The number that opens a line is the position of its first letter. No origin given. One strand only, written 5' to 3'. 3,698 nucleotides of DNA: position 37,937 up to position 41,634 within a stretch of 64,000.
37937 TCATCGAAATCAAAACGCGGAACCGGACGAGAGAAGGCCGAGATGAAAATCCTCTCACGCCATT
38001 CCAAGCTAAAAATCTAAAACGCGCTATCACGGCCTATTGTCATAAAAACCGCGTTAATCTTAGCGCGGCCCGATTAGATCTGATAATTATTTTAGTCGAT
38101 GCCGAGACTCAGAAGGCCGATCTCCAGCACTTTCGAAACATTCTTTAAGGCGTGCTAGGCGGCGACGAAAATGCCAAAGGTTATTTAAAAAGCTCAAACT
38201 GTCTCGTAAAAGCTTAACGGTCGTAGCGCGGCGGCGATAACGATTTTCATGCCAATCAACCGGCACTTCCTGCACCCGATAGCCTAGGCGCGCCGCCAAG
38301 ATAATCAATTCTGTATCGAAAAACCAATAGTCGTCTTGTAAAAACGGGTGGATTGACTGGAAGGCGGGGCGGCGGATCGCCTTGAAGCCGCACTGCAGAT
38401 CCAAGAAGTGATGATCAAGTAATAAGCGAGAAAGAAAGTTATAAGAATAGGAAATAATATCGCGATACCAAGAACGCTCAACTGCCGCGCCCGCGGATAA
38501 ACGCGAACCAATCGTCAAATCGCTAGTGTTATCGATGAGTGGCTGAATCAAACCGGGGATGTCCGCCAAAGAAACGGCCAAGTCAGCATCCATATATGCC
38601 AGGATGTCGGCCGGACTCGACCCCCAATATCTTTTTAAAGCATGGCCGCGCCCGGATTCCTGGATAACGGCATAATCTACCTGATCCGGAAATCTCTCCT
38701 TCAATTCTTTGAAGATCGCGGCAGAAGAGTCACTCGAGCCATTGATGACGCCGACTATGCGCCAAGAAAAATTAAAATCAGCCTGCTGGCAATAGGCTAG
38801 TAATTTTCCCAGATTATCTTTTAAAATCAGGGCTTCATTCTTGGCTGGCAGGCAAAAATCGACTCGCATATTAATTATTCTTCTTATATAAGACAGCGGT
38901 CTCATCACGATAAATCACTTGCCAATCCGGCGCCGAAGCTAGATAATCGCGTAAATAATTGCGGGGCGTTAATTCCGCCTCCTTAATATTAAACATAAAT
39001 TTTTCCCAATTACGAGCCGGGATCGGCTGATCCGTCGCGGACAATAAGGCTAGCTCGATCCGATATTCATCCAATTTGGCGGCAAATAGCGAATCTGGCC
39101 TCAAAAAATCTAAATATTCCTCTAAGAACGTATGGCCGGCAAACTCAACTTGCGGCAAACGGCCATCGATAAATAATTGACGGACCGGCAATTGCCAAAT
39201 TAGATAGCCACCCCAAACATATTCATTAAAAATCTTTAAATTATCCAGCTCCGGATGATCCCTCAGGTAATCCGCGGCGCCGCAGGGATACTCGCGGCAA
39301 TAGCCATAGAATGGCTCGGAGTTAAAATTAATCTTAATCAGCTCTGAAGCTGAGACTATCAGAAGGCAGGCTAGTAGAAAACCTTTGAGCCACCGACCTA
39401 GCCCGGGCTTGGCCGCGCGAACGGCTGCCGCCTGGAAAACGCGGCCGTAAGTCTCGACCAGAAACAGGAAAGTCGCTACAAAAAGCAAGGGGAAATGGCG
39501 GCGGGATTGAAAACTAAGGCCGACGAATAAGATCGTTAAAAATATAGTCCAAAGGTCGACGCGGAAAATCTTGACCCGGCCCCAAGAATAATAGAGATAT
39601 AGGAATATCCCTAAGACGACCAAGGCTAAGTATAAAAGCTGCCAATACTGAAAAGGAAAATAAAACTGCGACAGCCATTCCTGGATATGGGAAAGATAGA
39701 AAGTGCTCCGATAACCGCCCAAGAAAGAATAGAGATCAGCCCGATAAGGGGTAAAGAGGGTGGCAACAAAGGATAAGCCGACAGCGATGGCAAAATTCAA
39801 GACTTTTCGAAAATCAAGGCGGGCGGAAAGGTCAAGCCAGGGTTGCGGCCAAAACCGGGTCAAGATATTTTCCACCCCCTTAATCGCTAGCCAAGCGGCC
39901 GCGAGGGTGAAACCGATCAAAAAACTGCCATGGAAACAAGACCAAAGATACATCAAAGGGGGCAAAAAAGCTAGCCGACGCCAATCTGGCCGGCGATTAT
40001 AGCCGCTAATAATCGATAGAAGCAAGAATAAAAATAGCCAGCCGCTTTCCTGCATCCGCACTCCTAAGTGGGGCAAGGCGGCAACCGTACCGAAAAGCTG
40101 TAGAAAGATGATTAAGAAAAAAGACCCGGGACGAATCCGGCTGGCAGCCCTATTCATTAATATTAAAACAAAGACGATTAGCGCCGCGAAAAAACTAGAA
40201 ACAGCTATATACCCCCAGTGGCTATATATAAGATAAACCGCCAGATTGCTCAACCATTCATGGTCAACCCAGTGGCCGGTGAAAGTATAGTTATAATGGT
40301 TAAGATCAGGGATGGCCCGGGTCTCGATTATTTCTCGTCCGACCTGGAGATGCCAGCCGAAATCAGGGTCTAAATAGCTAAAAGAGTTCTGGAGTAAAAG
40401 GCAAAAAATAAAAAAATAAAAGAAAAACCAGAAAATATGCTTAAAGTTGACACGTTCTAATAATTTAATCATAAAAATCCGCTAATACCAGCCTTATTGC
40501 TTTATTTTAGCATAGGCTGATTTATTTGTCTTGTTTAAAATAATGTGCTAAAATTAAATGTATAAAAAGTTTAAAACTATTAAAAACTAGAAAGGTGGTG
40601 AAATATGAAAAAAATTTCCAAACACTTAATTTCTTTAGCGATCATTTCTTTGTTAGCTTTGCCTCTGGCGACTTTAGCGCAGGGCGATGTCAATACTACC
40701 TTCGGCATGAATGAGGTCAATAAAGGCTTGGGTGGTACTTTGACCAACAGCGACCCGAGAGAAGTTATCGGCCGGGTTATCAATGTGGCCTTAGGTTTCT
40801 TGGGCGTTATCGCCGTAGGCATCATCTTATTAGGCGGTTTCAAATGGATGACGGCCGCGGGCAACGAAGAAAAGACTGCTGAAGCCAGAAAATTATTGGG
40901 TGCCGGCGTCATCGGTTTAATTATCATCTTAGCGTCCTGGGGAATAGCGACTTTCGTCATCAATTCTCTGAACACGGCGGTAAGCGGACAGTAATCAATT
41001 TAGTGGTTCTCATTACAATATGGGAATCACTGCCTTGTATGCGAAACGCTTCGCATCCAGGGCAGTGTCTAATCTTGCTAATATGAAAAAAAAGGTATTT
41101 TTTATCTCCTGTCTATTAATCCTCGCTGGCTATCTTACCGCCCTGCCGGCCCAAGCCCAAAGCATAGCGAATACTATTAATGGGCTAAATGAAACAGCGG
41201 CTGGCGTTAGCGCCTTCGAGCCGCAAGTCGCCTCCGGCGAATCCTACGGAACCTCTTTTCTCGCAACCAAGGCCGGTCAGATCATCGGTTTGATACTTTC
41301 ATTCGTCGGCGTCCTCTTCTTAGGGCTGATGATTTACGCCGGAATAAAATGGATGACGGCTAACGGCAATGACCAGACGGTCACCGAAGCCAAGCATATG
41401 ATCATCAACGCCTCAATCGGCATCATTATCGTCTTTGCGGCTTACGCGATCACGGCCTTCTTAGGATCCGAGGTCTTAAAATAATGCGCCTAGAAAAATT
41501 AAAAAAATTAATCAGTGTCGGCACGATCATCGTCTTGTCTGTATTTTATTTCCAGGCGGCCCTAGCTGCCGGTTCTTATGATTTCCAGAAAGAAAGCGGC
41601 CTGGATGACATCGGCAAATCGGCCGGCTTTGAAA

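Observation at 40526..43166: Six tandem paralogous VirB2/TrbC-like (T4SS-pilin-like) genes with no secretion machinery nearby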

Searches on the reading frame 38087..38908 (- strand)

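Call 8: search_protein_families(library=pfam, proteins=[window:38087-38908:-], max_evalue=0.01)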
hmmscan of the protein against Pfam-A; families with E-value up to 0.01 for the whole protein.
window:38087-38908:- (273 aa): 1 family
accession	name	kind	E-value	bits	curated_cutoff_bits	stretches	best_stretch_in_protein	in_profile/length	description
PF00535.33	Glycos_transf_2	-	2.6e-15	57.2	23.3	1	19-184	3-165/168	Glycosyl transferase family 2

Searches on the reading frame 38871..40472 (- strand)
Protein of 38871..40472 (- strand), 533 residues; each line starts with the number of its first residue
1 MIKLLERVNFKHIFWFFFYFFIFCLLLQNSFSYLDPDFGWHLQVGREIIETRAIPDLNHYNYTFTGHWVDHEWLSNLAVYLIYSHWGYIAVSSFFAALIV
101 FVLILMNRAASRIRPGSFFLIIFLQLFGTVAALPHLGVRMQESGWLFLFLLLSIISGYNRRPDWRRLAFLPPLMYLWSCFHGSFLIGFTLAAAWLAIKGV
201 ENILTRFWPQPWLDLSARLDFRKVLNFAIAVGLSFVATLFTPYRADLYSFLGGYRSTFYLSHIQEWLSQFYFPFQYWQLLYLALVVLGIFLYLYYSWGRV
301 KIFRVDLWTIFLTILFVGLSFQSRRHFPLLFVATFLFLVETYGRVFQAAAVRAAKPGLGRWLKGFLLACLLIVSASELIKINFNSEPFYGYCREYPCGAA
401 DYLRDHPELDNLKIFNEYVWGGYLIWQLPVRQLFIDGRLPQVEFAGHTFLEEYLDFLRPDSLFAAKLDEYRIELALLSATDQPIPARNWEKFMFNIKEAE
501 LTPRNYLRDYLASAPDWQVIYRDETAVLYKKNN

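Call 8: search_protein_families(library=pfam, proteins=[window:38871-40472:-], max_evalue=0.01)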
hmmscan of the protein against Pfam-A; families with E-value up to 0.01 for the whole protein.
window:38871-40472:- (533 aa): 0 families

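Call 22: search_protein_families(library=pfam, proteins=[window:38871-40472:-], max_evalue=1)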
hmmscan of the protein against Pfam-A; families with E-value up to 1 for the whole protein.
window:38871-40472:- (533 aa): 0 families

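Call 60: search_protein_families(library=ncbifam, proteins=[window:38871-40472:-], max_evalue=0.1)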
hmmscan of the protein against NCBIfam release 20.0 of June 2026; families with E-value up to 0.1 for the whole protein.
window:38871-40472:- (533 aa): 0 families

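Call 79: find_homologous_proteins(query=window:38871-40469:-, max_evalue=0.00001)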
Query window:38871-40469:- (532 aa): 622 proteins with E <= 0.00001 among 8000 candidates; the best 120 are listed.
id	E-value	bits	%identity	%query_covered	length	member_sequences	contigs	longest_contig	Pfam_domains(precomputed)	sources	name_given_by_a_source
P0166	0.0e+0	1223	100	100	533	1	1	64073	-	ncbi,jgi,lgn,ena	ncbi:MAG: hypothetical protein WC456_03370 [Patescibacteria group bacterium]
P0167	3.9e-223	761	65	100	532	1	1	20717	-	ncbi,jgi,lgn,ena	ncbi:MAG: hypothetical protein WC453_04825 [Patescibacteria group bacterium]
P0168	6.0e-211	720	60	99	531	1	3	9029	-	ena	-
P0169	2.1e-206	705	58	100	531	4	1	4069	-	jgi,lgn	-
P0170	2.3e-206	705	59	100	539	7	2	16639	-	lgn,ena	-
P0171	6.9e-206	704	58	100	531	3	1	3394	-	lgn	-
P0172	5.5e-205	701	58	99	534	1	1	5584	-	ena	-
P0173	3.8e-203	695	59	100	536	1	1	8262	-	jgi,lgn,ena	-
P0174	1.7e-201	689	58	99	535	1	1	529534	-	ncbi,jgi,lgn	ncbi:MAG: hypothetical protein WC249_00150 [Patescibacteria group bacterium]|jgi:hypothetical protei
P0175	1.0e-198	680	57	100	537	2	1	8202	-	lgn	-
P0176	1.5e-198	680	58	100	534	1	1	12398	-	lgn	-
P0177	3.6e-194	665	55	99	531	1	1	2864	-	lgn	-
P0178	1.5e-193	663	57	100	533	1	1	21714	-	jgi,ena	-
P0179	3.2e-192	659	54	100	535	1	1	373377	-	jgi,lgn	jgi:hypothetical protein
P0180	2.7e-190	652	55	100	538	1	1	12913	-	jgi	-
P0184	6.3e-185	635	55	99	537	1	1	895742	-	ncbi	-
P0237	4.1e-154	533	47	99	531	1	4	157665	-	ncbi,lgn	ncbi:MAG: hypothetical protein WCN88_02865 [Candidatus Falkowbacteria bacterium]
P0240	7.1e-154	532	48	96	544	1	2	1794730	-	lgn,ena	-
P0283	2.4e-144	501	45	100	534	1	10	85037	-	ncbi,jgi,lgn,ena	jgi:hypothetical protein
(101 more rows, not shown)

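Call 80: find_encoding_contigs(protein=P0237, flank=10000, max_places=1)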
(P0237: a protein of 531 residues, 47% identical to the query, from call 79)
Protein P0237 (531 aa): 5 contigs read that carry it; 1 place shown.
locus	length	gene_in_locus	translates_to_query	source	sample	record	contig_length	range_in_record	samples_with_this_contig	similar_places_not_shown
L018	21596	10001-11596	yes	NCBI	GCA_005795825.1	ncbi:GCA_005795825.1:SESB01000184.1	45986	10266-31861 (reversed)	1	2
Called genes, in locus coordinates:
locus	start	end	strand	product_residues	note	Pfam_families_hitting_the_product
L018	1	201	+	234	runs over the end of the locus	PF00535:Glycos_transf_2, PF10111:Glyco_tranf_2_2 (faint), PF13641:Glyco_tranf_2_3, PF13632:Glyco_trans_2_3 (weak)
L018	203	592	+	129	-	PF07681:DoxX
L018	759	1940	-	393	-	PF07690:MFS_1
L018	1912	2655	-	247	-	PF01790:LGT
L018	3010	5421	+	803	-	PF01326:PPDK_N, PF00391:PEP-utilizers, PF02896:PEP-utilizers_C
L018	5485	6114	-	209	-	-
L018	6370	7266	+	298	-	-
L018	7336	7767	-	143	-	PF18895:T4SS_pilin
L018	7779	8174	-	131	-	PF18895:T4SS_pilin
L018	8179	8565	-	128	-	PF18895:T4SS_pilin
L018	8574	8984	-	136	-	PF18895:T4SS_pilin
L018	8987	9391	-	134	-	PF18895:T4SS_pilin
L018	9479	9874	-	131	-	PF18895:T4SS_pilin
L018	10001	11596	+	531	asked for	-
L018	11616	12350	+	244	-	PF00535:Glycos_transf_2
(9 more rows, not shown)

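Call 81: find_encoding_contigs(protein=P0184, flank=10000, max_places=1)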
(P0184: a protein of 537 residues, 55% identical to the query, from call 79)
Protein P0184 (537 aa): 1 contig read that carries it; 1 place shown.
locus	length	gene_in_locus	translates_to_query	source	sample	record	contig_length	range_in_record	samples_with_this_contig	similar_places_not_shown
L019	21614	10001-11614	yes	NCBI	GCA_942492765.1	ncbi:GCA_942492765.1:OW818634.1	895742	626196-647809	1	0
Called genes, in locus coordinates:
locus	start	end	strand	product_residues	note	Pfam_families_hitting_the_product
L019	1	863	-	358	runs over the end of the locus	PF13439:Glyco_transf_4 (faint), PF13528:Glyco_trans_1_3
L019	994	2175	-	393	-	PF07690:MFS_1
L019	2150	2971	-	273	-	PF01790:LGT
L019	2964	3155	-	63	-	-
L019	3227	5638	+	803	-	PF01326:PPDK_N, PF00391:PEP-utilizers, PF02896:PEP-utilizers_C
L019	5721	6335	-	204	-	-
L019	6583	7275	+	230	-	-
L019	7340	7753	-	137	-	PF18895:T4SS_pilin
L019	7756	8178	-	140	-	PF18895:T4SS_pilin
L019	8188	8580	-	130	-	PF18895:T4SS_pilin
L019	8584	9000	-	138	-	PF18895:T4SS_pilin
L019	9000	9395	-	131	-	PF18895:T4SS_pilin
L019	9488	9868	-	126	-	PF18895:T4SS_pilin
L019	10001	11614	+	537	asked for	-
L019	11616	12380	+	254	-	PF00535:Glycos_transf_2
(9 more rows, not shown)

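Call 82: find_encoding_contigs(protein=P0283, flank=10000, max_places=1)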
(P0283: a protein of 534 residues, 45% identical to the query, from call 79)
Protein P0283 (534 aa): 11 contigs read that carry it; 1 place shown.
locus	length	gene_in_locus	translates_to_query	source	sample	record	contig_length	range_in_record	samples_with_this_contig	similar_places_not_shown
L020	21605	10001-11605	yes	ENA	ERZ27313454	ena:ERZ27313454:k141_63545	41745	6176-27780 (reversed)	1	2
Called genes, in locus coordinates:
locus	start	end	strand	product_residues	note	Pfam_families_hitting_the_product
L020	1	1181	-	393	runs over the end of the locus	PF07690:MFS_1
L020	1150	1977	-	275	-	PF01790:LGT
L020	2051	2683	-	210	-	PF03703:bPH_2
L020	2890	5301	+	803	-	PF01326:PPDK_N, PF00391:PEP-utilizers, PF02896:PEP-utilizers_C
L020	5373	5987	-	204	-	-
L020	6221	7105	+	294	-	-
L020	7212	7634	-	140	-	PF18895:T4SS_pilin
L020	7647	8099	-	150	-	PF18895:T4SS_pilin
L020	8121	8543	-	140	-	PF18895:T4SS_pilin (weak)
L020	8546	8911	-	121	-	PF18895:T4SS_pilin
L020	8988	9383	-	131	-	PF18895:T4SS_pilin (weak)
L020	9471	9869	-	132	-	PF18895:T4SS_pilin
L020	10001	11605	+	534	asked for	-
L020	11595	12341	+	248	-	PF00535:Glycos_transf_2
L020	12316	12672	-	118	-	PF02021:UPF0102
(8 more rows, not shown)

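Call 89: predict_structure(alignment_id=A5)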
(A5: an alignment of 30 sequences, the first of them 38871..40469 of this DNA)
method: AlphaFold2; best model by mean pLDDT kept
length: 532 residues; sequences in the alignment: 30
mean_pLDDT: 88.1   pTM: 0.88
mean pLDDT of the five models: 88.1, 87.3, 87.1, 86.4, 84.2
residues with pLDDT >= 90: 311; 70-90: 178; 50-70: 36; < 50: 7
segments of 3 or more residues with pLDDT < 50: 350-355
pLDDT, mean of each block of 10 residues (from residue 1): 69 94 95 88 93 80 73 94 95 97 97 89 96 91 96 95 95 96 95 96 88 90 97 96 84 66 78 89 95 86 93 95 93 96 78 56 87 91 84 92 93 89 89 63 63 83 90 93 84 83 90 96 96 79
secondary structure, 60 per line:
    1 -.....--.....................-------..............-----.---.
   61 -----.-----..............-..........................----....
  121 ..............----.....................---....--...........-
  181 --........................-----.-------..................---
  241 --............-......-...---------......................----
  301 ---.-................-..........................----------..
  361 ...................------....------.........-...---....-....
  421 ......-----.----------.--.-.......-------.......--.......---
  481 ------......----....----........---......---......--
elements in order: H2-6 H9-29 H37-50 H72-85 H87-112 H117-134 H139-159 H163-166 H169-179 H183-206 H220-237 H243-254 H256-261 H275-296 H306-321 H323-348 H359-379 H386-389 H396-404 E412-415 H417-426 H448-454 H462-468 E471-477 H487-492 H497-500 H505-512 E516-521 E525-530

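Call 91: fold_search(model_id=the predicted structure, library=pdb)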
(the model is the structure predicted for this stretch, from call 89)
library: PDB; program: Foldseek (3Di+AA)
matches with E <= 10: 224; with E <= 0.001: 20
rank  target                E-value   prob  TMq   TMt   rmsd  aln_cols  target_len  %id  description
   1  7zli_A                2.5e-07  1.00  0.57  0.47  11.2       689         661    9  Cryo-EM structure of C-mannosyltransferase CeDPY19, in complex with Dol25-P-Man and bound to CMT2-Fab and anti-Fab nan (released 2023-01-11)
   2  7zlg_A                5.6e-07  1.00  0.55  0.46  10.1       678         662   10  Cryo-EM structure of C-mannosyltransferase CeDPY19, in complex with acceptor peptide and bound to CMT2-Fab and anti-Fa (released 2023-01-11)
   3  7oci_F                2.7e-06  1.00  0.61  0.52  11.8       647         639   11  Cryo-EM structure of yeast Ost6p containing oligosaccharyltransferase complex (released 2022-02-16)
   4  6ezn_F                6.3e-06  1.00  0.56  0.47  13.9       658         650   10  Cryo-EM structure of the yeast oligosaccharyltransferase (OST) complex (released 2018-01-17)
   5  8age_A                1.2e-05  1.00  0.60  0.51  10.0       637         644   11  Structure of yeast oligosaccharylransferase complex with acceptor peptide bound (released 2022-12-07)
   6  6ftg_5                1.2e-05  1.00  0.59  0.50  14.3       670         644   10  Subtomogram average of OST-containing ribosome-translocon complexes from canine rough microsomal membranes (released 2018-03-21)
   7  7zlh_A                1.2e-05  1.00  0.54  0.46  11.6       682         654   10  Cryo-EM structure of C-mannosyltransferase CeDPY19, in apo state, bound to CMT2-Fab and anti-Fab nanobody (released 2023-01-11)
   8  8b6l_I                1.9e-05  1.00  0.52  0.42  15.4       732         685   10  Subtomogram average of the human Sec61-TRAP-OSTA-translocon (released 2022-12-07)
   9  6s7o_A                2.2e-05  1.00  0.57  0.47  12.6       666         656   11  Cryo-EM structure of human oligosaccharyltransferase complex OST-A (released 2019-12-18)
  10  6s7t_A                2.4e-05  1.00  0.57  0.44  10.3       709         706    9  Cryo-EM structure of human oligosaccharyltransferase complex OST-B (released 2019-12-18)
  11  6gxc_A                6.2e-05  1.00  0.49  0.39  10.9       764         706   11  Bacterial oligosaccharyltransferase PglB in complex with an inhibitory peptide and a reactive lipid-linked oligosaccha (released 2018-11-14)
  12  8agc_A                8.8e-05  1.00  0.60  0.47   9.5       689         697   10  Structure of yeast oligosaccharylransferase complex with lipid-linked oligosaccharide and non-acceptor peptide bound (released 2022-12-07)
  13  8agb_A                1.3e-04  1.00  0.56  0.48  12.3       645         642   11  Structure of yeast oligosaccharylransferase complex with lipid-linked oligosaccharide bound (released 2022-12-07)
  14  3wak                  1.3e-04  1.00  0.48  0.32  10.0       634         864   10  Crystal structure of the Archaeoglobus fulgidus oligosaccharyltransferase (O29867_ARCFU) in the apo form (released 2013-10-30)
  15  5gmy_A                1.4e-04  1.00  0.50  0.33  12.8       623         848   11  Crystal structure of the Archaeoglobus fulgidus oligosaccharyltransferase (O29867_ARCFU) tethered with an acceptor pep (released 2017-02-01)
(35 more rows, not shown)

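Call 92: find_encoding_contigs(protein=P0240, flank=10000, max_places=1)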
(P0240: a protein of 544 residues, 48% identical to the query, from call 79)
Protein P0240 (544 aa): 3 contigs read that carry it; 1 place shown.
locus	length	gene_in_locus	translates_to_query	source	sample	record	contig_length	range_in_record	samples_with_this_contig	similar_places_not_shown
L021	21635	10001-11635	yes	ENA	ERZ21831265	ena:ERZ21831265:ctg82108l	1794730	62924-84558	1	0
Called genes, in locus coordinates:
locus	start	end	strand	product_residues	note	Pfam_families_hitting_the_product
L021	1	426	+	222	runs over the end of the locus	PF00535:Glycos_transf_2, PF10111:Glyco_tranf_2_2 (faint)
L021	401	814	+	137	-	PF07681:DoxX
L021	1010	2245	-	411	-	PF07690:MFS_1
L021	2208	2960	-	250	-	PF01790:LGT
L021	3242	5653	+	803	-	PF01326:PPDK_N, PF00391:PEP-utilizers, PF02896:PEP-utilizers_C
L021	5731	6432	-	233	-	-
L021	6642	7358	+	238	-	-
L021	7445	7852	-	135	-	PF18895:T4SS_pilin (weak)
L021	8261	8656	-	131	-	PF18895:T4SS_pilin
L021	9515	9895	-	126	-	PF18895:T4SS_pilin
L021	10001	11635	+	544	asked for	-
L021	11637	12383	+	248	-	PF00535:Glycos_transf_2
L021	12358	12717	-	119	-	PF02021:UPF0102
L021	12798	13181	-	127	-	-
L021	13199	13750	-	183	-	PF01209:Ubie_methyltran, PF05175:MTS (weak), PF13847:Methyltransf_31, PF08241:Methyltransf_11, PF08242:Methyltransf_12, PF13649:Methyltransf_25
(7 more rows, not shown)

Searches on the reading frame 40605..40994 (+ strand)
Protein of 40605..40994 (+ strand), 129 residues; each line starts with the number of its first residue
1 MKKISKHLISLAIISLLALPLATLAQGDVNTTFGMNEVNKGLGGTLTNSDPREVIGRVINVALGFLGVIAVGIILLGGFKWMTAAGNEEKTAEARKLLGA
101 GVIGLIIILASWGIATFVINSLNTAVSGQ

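Call 3: search_protein_families(library=pfam, proteins=[window:40605-40994:+], max_evalue=1)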
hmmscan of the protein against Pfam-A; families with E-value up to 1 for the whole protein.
window:40605-40994:+ (129 aa): 3 families
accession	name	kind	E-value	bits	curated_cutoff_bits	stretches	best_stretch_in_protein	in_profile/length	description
PF18895.5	T4SS_pilin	-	4.6e-10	39.9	26.6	1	53-118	7-71/71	Type IV secretion system pilin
PF05987.18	DUF898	-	0.015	14.9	28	1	12-115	138-241/336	Bacterial protein of unknown function (DUF898)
PF19764.4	DUF6251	-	0.2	11.9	26.5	0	12-52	78-118/126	Family of unknown function (DUF6251)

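Call 4: search_protein_families(library=ncbifam, proteins=[window:40605-40994:+], max_evalue=1)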
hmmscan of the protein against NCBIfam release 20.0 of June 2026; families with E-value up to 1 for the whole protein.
window:40605-40994:+ (129 aa): 4 families
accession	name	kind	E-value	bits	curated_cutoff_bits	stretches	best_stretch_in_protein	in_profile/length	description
NF045849.1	ICE_MMCAP2_0565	equivalog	5.8e-10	38.7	40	1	54-121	12-79/80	Mbov_0395 family pilin-like conjugal transfer protein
TIGR02896.1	spore_III_AF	equivalog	0.21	12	61.3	1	1-37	29-65/106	stage III sporulation protein AF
NF047765.1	LIC_13387_fam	subfamily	0.23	11.1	33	1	61-111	56-106/131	LIC_13387 family protein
NF038392.1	div_DrpB_YedR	equivalog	0.42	11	50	1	46-84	45-82/86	cell division protein DrpB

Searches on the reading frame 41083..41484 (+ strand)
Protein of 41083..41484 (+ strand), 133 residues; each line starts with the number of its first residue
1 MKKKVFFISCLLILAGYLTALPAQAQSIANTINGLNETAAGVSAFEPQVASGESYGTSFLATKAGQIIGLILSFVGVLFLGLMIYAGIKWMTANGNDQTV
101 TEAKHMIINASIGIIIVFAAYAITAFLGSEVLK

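Call 3: search_protein_families(library=pfam, proteins=[window:41083-41484:+], max_evalue=1)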
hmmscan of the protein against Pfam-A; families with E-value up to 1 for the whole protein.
window:41083-41484:+ (133 aa): 9 families
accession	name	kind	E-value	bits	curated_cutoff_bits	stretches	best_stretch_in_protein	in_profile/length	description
PF18895.5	T4SS_pilin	-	4.4e-08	33.5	26.6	1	66-126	14-70/71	Type IV secretion system pilin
PF04956.18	TrbC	-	0.013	16.1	27.9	1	44-126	24-97/98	TrbC/VIRB2 pilin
PF19607.4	DUF6112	-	0.017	15.3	25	1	64-114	16-67/88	Family of unknown function (DUF6112)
PF04290.18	DctQ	-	0.085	13.2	28.3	1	61-125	58-124/132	Tripartite ATP-independent periplasmic transporters, DctQ component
PF23600.1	DUF7139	-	0.097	12.7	30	0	9-45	67-103/150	Domain of unknown function (DUF7139)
PF05545.16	FixQ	-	0.31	11.4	29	1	74-108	12-46/49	Cbb3-type cytochrome oxidase component FixQ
PF02674.22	Colicin_V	-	0.38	11.2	29.3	1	7-127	7-121/144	Colicin V production protein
PF07787.17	TMEM43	-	0.42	10.4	23.3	1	61-123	184-243/250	Transmembrane protein 43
PF01529.25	DHHC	-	0.52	10.8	28.7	1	5-99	50-125/133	DHHC palmitoyltransferase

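Call 4: search_protein_families(library=ncbifam, proteins=[window:41083-41484:+], max_evalue=1)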
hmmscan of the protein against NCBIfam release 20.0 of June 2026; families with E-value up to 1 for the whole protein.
window:41083-41484:+ (133 aa): 2 families
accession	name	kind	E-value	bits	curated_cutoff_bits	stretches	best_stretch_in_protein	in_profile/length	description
NF045849.1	ICE_MMCAP2_0565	equivalog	2e-06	27.4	40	1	66-126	15-75/80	Mbov_0395 family pilin-like conjugal transfer protein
NF041742.1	WGxxGxxG_fam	subfamily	0.026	15.1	35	1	1-34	1-33/69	WGxxGxxG family protein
